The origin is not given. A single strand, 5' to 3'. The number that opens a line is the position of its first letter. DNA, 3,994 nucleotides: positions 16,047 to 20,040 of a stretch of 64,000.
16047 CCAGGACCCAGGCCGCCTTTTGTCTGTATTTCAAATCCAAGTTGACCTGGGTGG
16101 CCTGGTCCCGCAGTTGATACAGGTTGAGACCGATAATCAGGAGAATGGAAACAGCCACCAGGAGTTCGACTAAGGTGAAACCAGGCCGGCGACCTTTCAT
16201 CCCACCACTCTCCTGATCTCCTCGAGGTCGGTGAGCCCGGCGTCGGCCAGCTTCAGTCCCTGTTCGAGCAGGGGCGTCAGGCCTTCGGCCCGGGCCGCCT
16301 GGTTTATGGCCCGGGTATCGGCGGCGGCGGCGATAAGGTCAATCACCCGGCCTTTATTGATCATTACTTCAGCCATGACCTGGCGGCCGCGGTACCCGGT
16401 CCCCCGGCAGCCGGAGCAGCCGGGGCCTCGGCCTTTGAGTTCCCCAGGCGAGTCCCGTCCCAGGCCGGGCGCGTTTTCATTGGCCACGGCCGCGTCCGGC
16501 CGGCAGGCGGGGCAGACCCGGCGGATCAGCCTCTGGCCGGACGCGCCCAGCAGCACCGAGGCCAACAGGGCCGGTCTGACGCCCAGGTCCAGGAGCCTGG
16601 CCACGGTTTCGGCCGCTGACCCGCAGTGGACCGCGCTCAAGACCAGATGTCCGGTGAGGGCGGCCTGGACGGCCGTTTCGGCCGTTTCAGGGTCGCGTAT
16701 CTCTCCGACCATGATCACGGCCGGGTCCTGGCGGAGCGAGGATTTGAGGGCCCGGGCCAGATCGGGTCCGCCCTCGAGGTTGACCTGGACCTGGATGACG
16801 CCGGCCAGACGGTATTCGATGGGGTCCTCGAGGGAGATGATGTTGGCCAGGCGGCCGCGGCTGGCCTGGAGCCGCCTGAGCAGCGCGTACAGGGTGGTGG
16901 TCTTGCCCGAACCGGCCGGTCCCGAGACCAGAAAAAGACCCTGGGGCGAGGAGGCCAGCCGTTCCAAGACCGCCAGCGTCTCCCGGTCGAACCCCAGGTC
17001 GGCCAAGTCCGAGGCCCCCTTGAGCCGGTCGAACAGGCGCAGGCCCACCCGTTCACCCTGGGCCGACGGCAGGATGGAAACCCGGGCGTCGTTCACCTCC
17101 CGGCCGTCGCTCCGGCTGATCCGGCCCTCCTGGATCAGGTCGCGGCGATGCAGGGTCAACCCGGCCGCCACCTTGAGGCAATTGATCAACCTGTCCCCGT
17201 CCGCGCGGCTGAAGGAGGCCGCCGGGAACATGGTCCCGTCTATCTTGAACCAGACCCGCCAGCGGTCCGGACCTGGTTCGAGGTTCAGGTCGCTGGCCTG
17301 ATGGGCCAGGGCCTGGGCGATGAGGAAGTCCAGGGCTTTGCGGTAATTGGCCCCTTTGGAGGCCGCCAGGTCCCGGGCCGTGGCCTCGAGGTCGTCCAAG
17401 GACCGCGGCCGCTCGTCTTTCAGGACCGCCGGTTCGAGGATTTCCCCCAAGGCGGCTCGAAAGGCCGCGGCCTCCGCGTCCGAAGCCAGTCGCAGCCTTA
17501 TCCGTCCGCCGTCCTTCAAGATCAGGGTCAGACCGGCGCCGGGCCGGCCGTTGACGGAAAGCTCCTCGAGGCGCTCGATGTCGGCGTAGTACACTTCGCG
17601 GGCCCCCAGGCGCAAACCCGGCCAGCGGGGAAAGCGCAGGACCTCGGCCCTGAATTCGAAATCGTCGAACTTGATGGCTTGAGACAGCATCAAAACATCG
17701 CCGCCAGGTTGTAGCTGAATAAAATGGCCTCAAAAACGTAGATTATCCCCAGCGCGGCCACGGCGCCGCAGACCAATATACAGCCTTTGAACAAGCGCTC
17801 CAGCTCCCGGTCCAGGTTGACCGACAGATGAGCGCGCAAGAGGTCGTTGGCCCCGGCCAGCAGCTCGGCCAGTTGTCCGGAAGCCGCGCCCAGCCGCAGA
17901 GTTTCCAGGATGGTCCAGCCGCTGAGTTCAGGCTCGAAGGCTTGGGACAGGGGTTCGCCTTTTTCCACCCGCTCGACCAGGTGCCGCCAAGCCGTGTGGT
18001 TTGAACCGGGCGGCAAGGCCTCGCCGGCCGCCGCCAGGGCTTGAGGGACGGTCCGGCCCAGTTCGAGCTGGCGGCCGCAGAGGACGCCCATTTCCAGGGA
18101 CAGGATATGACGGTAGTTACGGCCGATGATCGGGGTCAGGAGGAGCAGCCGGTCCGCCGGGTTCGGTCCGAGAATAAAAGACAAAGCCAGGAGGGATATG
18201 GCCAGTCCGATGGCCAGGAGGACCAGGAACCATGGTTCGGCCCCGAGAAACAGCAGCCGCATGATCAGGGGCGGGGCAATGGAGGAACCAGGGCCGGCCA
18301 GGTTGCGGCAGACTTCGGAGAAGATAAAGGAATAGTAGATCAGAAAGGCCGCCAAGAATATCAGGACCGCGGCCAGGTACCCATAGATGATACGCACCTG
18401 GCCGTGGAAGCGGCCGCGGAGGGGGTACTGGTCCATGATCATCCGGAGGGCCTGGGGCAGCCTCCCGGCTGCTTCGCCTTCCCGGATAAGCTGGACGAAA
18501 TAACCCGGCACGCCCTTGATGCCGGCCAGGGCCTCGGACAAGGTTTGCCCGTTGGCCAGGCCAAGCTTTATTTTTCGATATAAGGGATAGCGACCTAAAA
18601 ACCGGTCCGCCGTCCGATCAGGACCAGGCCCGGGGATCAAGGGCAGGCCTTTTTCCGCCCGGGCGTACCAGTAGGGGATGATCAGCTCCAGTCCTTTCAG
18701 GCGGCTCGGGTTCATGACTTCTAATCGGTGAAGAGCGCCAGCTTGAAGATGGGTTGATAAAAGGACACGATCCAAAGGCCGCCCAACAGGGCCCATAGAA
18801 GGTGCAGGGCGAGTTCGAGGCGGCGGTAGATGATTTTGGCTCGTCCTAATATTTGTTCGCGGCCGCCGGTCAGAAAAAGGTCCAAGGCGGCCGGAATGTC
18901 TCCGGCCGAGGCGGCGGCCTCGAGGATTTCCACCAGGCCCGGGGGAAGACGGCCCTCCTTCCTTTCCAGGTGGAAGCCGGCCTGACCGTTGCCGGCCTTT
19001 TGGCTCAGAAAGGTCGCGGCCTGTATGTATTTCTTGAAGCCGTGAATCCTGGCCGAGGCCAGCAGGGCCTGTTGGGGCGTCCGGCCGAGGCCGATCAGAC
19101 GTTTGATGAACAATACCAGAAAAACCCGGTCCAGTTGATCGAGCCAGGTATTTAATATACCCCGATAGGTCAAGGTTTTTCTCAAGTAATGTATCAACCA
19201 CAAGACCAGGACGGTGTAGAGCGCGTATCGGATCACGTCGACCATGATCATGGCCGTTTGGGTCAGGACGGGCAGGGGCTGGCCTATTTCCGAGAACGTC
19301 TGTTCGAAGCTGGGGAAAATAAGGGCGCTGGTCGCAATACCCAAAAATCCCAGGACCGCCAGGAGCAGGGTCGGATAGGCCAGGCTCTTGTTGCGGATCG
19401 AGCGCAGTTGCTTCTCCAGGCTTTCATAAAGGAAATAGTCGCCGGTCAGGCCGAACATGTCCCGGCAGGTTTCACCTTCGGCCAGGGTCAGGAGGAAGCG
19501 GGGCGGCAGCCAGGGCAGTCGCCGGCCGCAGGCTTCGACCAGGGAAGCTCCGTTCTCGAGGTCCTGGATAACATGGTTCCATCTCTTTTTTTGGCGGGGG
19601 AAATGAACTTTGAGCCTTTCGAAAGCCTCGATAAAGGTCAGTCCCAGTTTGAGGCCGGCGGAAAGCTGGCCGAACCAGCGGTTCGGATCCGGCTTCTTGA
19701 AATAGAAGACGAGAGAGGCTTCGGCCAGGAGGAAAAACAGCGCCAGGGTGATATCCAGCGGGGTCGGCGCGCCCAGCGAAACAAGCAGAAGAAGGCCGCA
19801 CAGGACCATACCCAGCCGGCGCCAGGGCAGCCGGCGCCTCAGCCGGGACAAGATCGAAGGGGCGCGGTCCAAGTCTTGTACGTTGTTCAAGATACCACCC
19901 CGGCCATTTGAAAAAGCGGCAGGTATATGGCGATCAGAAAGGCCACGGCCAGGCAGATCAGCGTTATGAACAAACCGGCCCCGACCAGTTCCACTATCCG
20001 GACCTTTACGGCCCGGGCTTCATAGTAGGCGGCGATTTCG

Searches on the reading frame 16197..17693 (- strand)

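Call 71: search_protein_families(library=pfam, proteins=[window:16197-17693:-], max_evalue=0.000001)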
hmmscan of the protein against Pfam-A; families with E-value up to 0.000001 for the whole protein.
window:16197-17693:- (498 aa): 1 family
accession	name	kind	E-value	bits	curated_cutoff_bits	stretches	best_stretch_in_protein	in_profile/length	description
PF00437.27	T2SSE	-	5.5e-93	312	24.9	1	118-495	9-370/370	Type II/IV secretion system protein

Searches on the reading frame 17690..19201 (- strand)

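Call 71: search_protein_families(library=pfam, proteins=[window:17690-19201:-], max_evalue=0.000001)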
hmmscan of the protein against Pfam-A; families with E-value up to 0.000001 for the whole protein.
window:17690-19201:- (503 aa): 1 family
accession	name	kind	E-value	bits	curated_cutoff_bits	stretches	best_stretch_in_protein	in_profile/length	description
PF00482.28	T2SSF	-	5.4e-12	46.2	25.2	0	379-487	9-119/125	Type II secretion system (T2SS), protein F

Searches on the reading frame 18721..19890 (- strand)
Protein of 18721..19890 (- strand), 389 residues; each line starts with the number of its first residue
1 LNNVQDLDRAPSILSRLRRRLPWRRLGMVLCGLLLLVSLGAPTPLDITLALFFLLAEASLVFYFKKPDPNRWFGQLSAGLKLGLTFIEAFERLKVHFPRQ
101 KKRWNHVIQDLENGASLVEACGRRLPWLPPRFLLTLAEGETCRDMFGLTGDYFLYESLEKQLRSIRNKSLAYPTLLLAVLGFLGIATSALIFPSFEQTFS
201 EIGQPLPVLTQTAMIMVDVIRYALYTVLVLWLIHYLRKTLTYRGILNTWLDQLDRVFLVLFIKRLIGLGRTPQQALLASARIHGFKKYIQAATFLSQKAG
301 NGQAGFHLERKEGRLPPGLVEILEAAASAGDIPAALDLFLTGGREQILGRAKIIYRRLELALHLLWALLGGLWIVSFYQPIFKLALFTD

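Call 71: search_protein_families(library=pfam, proteins=[window:18721-19890:-], max_evalue=0.000001)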
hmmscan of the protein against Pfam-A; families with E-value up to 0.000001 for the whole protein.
window:18721-19890:- (389 aa): 1 family
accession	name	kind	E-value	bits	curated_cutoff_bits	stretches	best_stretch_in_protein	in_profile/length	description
PF00482.28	T2SSF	-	9e-11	42.3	25.2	0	74-193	3-125/125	Type II secretion system (T2SS), protein F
